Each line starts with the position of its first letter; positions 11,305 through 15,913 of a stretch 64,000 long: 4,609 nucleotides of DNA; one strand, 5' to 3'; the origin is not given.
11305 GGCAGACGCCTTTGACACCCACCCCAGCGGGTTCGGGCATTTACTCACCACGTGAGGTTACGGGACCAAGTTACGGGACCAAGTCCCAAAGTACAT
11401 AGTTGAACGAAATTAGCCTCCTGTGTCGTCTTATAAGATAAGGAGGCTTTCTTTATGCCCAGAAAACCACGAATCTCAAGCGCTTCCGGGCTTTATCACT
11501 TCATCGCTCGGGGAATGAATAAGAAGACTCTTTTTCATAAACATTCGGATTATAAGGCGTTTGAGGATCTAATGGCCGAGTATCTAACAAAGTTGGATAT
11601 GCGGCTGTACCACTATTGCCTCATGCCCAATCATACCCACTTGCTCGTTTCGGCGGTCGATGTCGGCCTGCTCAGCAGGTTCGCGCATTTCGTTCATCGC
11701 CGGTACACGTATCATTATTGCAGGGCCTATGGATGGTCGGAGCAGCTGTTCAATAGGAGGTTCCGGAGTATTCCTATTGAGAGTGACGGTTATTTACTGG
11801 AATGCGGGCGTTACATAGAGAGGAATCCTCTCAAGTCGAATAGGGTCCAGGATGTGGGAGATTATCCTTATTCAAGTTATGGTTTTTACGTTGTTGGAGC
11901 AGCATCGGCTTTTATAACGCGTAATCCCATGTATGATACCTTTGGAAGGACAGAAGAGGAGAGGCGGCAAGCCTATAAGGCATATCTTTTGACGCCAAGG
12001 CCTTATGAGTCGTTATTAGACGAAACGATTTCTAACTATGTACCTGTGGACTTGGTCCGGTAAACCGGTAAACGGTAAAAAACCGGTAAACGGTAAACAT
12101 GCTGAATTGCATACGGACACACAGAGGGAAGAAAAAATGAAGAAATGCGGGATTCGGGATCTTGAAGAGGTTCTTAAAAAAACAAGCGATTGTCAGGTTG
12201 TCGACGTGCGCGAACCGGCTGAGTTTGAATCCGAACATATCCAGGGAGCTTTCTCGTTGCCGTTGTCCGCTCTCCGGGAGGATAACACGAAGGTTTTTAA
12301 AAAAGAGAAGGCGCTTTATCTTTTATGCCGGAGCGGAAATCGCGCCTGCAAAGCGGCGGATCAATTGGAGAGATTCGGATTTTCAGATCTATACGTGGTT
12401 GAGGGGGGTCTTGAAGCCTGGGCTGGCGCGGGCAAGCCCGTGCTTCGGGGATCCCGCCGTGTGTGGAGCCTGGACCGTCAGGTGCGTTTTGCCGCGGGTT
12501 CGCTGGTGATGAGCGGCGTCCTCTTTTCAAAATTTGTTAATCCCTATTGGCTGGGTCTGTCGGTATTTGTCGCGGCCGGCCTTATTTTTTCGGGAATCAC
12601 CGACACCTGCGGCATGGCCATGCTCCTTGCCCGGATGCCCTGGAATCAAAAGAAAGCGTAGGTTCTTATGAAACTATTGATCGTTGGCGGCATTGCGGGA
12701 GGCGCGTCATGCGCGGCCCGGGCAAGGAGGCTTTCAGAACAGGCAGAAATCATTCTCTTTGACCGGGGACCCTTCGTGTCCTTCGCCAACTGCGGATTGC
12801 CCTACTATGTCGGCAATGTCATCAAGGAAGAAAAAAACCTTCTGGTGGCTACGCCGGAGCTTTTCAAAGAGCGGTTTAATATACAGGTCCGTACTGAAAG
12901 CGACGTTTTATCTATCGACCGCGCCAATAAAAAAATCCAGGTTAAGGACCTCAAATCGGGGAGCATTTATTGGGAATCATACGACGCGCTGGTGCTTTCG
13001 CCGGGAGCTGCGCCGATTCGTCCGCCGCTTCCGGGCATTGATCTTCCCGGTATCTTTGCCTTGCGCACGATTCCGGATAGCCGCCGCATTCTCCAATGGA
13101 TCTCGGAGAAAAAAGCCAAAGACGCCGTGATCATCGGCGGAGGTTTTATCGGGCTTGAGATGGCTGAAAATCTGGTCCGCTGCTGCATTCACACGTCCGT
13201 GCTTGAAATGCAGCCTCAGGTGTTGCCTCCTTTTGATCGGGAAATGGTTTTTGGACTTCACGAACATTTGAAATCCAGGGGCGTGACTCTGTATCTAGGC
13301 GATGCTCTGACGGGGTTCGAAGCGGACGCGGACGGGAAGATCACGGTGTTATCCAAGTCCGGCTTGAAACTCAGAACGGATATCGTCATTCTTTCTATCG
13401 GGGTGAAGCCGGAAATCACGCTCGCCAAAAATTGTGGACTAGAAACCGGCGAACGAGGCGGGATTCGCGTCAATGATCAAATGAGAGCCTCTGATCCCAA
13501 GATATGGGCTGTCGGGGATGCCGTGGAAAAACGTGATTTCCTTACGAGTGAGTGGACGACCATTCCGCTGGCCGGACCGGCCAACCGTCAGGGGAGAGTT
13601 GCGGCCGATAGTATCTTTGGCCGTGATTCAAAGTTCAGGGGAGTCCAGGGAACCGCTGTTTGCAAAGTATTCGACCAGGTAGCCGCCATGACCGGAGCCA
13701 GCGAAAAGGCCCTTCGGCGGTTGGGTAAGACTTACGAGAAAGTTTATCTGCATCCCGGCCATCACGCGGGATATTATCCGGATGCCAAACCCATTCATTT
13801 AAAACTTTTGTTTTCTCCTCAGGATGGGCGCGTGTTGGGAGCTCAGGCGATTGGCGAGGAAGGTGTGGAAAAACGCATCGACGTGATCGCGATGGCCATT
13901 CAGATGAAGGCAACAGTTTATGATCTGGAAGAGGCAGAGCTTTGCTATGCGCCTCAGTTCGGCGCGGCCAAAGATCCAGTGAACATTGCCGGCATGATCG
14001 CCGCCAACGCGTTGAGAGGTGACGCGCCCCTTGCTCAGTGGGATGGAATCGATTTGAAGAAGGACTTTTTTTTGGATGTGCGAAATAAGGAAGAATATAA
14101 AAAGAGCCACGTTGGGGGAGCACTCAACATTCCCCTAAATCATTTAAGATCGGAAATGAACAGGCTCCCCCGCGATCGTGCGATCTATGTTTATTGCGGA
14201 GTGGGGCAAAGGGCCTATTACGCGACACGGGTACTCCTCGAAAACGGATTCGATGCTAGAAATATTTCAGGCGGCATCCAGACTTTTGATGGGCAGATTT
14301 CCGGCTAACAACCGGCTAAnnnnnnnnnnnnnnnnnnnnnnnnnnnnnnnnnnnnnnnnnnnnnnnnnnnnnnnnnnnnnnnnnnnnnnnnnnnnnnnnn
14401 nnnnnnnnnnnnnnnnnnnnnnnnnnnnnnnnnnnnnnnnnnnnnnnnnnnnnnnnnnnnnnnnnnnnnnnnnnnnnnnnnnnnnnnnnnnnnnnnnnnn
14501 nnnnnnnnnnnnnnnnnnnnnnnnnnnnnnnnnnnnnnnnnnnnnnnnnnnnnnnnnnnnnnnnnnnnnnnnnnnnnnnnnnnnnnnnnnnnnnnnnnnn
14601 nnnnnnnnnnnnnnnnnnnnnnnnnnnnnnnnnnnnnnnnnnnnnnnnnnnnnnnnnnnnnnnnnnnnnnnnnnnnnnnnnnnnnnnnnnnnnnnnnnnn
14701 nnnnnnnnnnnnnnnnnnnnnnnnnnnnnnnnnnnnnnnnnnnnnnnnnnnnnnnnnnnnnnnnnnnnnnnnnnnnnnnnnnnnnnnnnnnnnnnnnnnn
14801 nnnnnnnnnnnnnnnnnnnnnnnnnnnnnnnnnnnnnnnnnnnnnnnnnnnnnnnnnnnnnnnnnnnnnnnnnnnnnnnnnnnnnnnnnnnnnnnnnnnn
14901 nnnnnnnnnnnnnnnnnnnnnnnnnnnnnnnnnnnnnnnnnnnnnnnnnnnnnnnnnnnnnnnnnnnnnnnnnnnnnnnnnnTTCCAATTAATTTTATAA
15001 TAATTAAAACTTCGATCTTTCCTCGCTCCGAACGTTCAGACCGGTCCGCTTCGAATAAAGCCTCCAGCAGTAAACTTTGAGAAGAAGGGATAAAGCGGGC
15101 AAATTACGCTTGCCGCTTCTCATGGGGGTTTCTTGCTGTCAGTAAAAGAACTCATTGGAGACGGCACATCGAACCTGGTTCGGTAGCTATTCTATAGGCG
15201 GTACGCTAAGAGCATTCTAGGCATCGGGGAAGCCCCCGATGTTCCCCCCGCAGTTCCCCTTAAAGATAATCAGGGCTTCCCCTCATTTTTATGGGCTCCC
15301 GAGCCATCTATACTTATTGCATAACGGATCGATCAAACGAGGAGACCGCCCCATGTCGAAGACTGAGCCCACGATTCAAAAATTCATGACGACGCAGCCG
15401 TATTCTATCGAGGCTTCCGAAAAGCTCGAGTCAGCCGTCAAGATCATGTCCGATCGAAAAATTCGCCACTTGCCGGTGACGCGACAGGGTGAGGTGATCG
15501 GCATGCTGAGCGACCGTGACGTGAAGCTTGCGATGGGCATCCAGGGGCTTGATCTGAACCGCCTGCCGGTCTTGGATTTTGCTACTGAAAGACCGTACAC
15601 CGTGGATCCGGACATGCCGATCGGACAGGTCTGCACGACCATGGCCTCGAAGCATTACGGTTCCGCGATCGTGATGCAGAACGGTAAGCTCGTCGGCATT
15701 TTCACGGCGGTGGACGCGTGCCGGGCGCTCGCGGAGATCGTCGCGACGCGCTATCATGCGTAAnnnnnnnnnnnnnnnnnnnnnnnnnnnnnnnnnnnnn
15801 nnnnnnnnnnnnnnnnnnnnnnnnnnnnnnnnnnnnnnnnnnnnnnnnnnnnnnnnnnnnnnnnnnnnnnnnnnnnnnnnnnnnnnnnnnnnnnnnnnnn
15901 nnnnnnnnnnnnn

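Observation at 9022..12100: RAYT/IS200-like Y1 transposase with a duplicated 106-bp left end, a GTAG-palindrome REP-like hairpin, and an RBS-occluding stem-loop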

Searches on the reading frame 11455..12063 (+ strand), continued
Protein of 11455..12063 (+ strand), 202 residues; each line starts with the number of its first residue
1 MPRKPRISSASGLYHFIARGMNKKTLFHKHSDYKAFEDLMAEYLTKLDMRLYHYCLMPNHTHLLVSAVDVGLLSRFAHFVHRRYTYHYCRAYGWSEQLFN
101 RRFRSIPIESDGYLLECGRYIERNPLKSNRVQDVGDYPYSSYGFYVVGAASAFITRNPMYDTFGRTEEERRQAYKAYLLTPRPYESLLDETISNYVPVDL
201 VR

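Call 28: find_related_loci(query=A1, collection=genome_contigs, flank=10000)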
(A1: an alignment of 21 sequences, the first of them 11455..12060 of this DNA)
Query A1 (202 aa) in genome_contigs; peptide patterns used: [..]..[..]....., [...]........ (x = any residue, [..] = any of these).
279 stretches matched a pattern; 269 encode a relative of the query (tblastn E <= 1e-3); the best 80 are kept; 79 distinct loci.
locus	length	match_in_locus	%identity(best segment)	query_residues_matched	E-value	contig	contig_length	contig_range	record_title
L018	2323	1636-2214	52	1-193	4e-70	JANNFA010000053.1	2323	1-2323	MAG: Candidatus Omnitrophota bacterium isolate OTE_75_metabat_350 OTE_75_k141_1356888, whole genome shotgun sequence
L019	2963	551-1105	54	1-185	8e-66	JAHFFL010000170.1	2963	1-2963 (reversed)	MAG: Candidatus Omnitrophota bacterium isolate nzgw291 NODE_83059_length_2964_cov_1.739008, whole genome shotgun sequenc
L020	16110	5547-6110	58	1-188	3e-64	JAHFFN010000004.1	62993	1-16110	MAG: Candidatus Omnitrophota bacterium isolate nzgw293 NODE_534_length_62994_cov_4.414757, whole genome shotgun sequence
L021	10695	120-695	47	1-192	2e-63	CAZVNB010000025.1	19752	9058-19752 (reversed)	MAG TPA_asm: uncultured Planctomycetia bacterium isolate binchicken_co203_540 genome assembly, contig: k141_1471760, who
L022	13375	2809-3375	48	1-189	7e-62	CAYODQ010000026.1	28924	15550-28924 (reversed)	MAG TPA_asm: uncultured Planctomycetia bacterium isolate SRP150892_co2_25 genome assembly, contig: NODE_2084_length_2892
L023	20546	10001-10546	50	1-182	7e-61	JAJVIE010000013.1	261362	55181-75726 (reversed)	MAG: Candidatus Omnitrophota bacterium isolate Bin_62 c_000000000206, whole genome shotgun sequence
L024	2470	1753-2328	44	1-192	3e-61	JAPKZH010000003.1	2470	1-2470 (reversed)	MAG: Candidatus Aminicenantes bacterium isolate LacPavin_0920_SED5_MAG_55_12 LacPavin_0920_SED5_scaffold_2430390, whole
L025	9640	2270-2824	47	1-185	4e-60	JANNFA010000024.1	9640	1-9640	MAG: Candidatus Omnitrophota bacterium isolate OTE_75_metabat_350 OTE_75_k141_1665534, whole genome shotgun sequence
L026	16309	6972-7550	47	1-193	2e-56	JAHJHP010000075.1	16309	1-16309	MAG: Candidatus Omnitrophota bacterium isolate Modern_marine_planktonic.mb.39 Modern_marine_plan.mb.39_k141_718139, whol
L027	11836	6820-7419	44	1-200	2e-56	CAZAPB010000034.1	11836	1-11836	MAG TPA_asm: uncultured Planctomycetia bacterium isolate SRP272421_co3_449 genome assembly, contig: NODE_16128_length_11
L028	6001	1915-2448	47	1-178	3e-56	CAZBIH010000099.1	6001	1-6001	MAG TPA_asm: uncultured Planctomycetia bacterium isolate ERP125453_co2_192 genome assembly, contig: NODE_8324_length_600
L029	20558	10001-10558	48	1-186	4e-55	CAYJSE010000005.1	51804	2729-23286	MAG TPA_asm: uncultured Planctomycetia bacterium isolate ERP125453_co1_305 genome assembly, contig: NODE_441_length_5180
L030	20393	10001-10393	60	1-131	2e-53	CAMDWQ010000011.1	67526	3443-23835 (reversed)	MAG: Candidatus Omnitrophica bacterium isolate LH-05nov19-156 genome assembly, contig: LH-05nov19-C592, whole genome sho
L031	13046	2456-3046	45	1-196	3e-53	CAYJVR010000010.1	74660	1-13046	MAG TPA_asm: uncultured Planctomycetia bacterium isolate ERP125453_co1_218 genome assembly, contig: NODE_193_length_7466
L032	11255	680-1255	44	1-192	1e-51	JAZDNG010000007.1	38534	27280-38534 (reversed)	MAG: Candidatus Omnitrophota bacterium isolate MEGAHIT-group-0.70 k141_7563859, whole genome shotgun sequence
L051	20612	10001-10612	42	1-202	5e-49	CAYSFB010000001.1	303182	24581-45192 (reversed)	MAG TPA_asm: uncultured Planctomycetia bacterium isolate SRP292972_co1_54 genome assembly, contig: NODE_48_length_303182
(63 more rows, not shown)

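Call 47: search_solved_structures(query=A1, max_evalue=0.01, show_alignments=2)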
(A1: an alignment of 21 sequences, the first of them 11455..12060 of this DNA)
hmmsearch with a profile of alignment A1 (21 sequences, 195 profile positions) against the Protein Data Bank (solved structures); distinct sequences matched with E-value up to 0.01: 4.
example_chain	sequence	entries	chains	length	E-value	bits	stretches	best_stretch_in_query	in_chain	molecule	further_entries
4er8_A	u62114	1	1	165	0.00055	23.3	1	25-143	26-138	TnpArep for protein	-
2xm3_A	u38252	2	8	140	0.0038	20.6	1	5-112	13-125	TRANSPOSASE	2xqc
2xma_A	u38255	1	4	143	0.004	20.5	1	5-112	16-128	TRANSPOSASE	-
2xo6_A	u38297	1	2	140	0.0073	19.6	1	5-111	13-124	TRANSPOSASE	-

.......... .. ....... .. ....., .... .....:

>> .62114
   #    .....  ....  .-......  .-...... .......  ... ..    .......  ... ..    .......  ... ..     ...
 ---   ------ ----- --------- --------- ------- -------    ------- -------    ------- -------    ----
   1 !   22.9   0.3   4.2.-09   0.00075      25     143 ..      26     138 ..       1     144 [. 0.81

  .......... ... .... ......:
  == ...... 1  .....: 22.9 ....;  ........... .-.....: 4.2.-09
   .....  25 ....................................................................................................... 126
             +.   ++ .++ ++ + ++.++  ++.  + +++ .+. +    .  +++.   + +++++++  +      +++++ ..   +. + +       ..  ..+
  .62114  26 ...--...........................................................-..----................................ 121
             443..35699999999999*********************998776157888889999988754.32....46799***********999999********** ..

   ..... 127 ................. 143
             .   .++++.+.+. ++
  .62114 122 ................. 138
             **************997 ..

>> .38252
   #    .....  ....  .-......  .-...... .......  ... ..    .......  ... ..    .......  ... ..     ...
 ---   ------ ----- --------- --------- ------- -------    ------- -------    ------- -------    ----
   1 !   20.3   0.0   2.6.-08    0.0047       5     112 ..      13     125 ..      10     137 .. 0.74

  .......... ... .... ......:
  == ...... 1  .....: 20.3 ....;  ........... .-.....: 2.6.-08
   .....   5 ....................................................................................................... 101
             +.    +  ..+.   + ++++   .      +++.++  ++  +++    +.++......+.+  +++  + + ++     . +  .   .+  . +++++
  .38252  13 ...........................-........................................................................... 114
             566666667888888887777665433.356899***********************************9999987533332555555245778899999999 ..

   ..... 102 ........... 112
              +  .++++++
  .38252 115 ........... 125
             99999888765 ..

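Call 68: search_protein_families(library=padloc, proteins=[window:11455-12063:+], max_evalue=0.01)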
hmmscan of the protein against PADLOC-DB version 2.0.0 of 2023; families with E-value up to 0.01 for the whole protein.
window:11455-12063:+ (202 aa): 0 families

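Call 79: predict_structure(alignment_id=A1)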
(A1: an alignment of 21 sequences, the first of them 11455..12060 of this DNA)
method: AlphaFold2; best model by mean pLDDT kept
length: 202 residues; sequences in the alignment: 21
mean_pLDDT: 89.7   pTM: 0.86
mean pLDDT of the five models: 89.7, 88.6, 88.3, 87.9, 87.3
residues with pLDDT >= 90: 149; 70-90: 40; 50-70: 5; < 50: 8
segments of 3 or more residues with pLDDT < 50: 1-3, 198-202
pLDDT, mean of each block of 10 residues (from residue 1): 67 93 90 97 98 97 95 94 94 86 86 89 95 96 95 94 96 96 82 62 40
secondary structure, 60 per line:
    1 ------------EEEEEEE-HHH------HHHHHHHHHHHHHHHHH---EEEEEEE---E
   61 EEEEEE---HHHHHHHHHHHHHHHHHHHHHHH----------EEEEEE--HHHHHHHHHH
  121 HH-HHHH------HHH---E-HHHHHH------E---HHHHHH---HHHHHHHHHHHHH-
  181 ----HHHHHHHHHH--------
elements in order: E13-19 H30-46 E50-56 E60-66 H70-92 E103-108 H111-122 H124-127 H142-147 H158-163 H167-179 H185-194

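Call 81: fold_search(model_id=the predicted structure, library=pdb)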
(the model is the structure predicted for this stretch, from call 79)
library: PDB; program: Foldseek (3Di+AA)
matches with E <= 10: 1395; with E <= 0.001: 30
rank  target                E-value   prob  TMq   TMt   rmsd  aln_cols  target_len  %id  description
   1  4er8_A                1.6e-08  1.00  0.62  0.75   5.1       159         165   18  Structure of the REP associates tyrosine transposase bound to a REP hairpin (released 2012-08-15)
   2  2f4f_A                6.1e-06  1.00  0.39  0.58  11.7       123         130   18  Crystal structure of IS200 transposase (released 2005-12-13)
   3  2xma_E                9.1e-06  1.00  0.42  0.58   7.6       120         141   18  DEINOCOCCUS RADIODURANS ISDRA2 TRANSPOSASE RIGHT END DNA COMPLEX (released 2010-10-13)
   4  2xma_B                1.0e-05  1.00  0.41  0.59   8.8       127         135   15  DEINOCOCCUS RADIODURANS ISDRA2 TRANSPOSASE RIGHT END DNA COMPLEX (released 2010-10-13)
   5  2xm3_C                1.2e-05  1.00  0.42  0.63   4.4       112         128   16  Deinococcus radiodurans ISDra2 Transposase Left end DNA complex (released 2010-10-13)
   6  2xma_A                1.2e-05  1.00  0.42  0.59   4.3       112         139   16  DEINOCOCCUS RADIODURANS ISDRA2 TRANSPOSASE RIGHT END DNA COMPLEX (released 2010-10-13)
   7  2xo6_D                1.2e-05  1.00  0.41  0.61   4.3       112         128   16  DEINOCOCCUS RADIODURANS ISDRA2 TRANSPOSASE Y132F MUTANT COMPLEXED WITH LEFT END RECOGNITION AND CLEAVAGE SITE (released 2010-10-13)
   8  2xqc_D                1.3e-05  1.00  0.42  0.61  11.2       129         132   15  DEINOCOCCUS RADIODURANS ISDRA2 TRANSPOSASE COMPLEXED WITH LEFT END RECOGNITION AND CLEAVAGE SITE AND ZN (released 2010-10-13)
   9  2xm3_A                1.5e-05  1.00  0.42  0.63   4.5       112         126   16  Deinococcus radiodurans ISDra2 Transposase Left end DNA complex (released 2010-10-13)
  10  2xo6_A                1.6e-05  1.00  0.41  0.59   4.3       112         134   16  DEINOCOCCUS RADIODURANS ISDRA2 TRANSPOSASE Y132F MUTANT COMPLEXED WITH LEFT END RECOGNITION AND CLEAVAGE SITE (released 2010-10-13)
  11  2xm3_D                2.5e-05  1.00  0.41  0.61   4.7       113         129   16  Deinococcus radiodurans ISDra2 Transposase Left end DNA complex (released 2010-10-13)
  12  2xm3_B                2.5e-05  1.00  0.41  0.62   8.1       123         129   15  Deinococcus radiodurans ISDra2 Transposase Left end DNA complex (released 2010-10-13)
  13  2a6o_A                3.0e-05  1.00  0.43  0.56  12.5       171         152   10  Crystal Structure of the ISHp608 Transposase in Complex with Stem-loop DNA (released 2005-10-25)
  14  2vic_A                4.4e-05  1.00  0.41  0.54  10.8       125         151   11  CRYSTAL STRUCTURE OF THE ISHP608 TRANSPOSASE IN COMPLEX with Left end 26- mer DNA and manganese (released 2008-02-19)
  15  2vjv_A                5.0e-05  1.00  0.42  0.65   5.8       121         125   11  Crystal structure of the IS608 transposase in complex with left end 26-mer DNA hairpin and a 6-mer DNA representing th (released 2008-02-19)
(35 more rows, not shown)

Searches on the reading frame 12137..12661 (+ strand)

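Call 7: search_protein_families(library=pfam, proteins=[window:12137-12661:+])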
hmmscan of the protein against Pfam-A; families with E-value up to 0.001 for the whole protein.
window:12137-12661:+ (174 aa): 2 families
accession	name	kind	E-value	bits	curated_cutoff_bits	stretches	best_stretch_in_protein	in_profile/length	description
PF00581.25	Rhodanese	-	5.2e-18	65.8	22.2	1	10-97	3-101/102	Rhodanese-like domain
PF11127.14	YgaP-like_TM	-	2.7e-09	37.5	25.3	1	111-165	7-59/66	Inner membrane protein YgaP-like, transmembrane domain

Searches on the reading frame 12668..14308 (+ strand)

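Call 7: search_protein_families(library=pfam, proteins=[window:12668-14308:+])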
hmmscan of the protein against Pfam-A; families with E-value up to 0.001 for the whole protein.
window:12668-14308:+ (546 aa): 7 families
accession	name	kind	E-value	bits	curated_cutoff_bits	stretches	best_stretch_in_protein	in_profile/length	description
PF07992.20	Pyr_redox_2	-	5.9e-56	190.5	26.1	1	1-308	1-290/291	Pyridine nucleotide-disulphide oxidoreductase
PF00070.33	Pyr_redox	-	4.1e-17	62.9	22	1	153-226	2-75/82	Pyridine nucleotide-disulphide oxidoreductase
PF00581.25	Rhodanese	-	2.9e-14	53.8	22.2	1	463-540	11-99/102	Rhodanese-like domain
PF02852.28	Pyr_redox_dim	-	2.2e-13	50.8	25.3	1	331-431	3-102/110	Pyridine nucleotide-disulphide oxidoreductase, dimerisation domain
PF01266.30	DAO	-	5.2e-07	30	27.9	0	191-248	149-206/353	FAD dependent oxidoreductase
PF13450.12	NAD_binding_8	-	0.00041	21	21.9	0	5-37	1-31/68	NAD(P)-binding Rossmann-like domain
PF13738.12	Pyr_redox_3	-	0.00087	19.1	30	0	154-182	1-30/305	Pyridine nucleotide-disulphide oxidoreductase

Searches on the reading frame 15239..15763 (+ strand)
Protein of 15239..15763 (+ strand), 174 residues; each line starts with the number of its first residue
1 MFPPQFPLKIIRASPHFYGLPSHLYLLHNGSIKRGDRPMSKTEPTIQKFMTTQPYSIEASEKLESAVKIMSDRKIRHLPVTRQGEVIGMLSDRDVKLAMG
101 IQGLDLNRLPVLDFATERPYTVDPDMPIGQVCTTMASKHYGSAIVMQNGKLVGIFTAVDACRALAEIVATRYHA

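Call 62: search_protein_families(library=pfam, proteins=[window:15239-15763:+])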
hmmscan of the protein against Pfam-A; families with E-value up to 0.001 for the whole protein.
window:15239-15763:+ (174 aa): 1 family
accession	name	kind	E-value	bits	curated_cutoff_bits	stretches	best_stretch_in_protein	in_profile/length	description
PF00571.33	CBS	-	3.6e-24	85.3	24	2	48-98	3-54/57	CBS domain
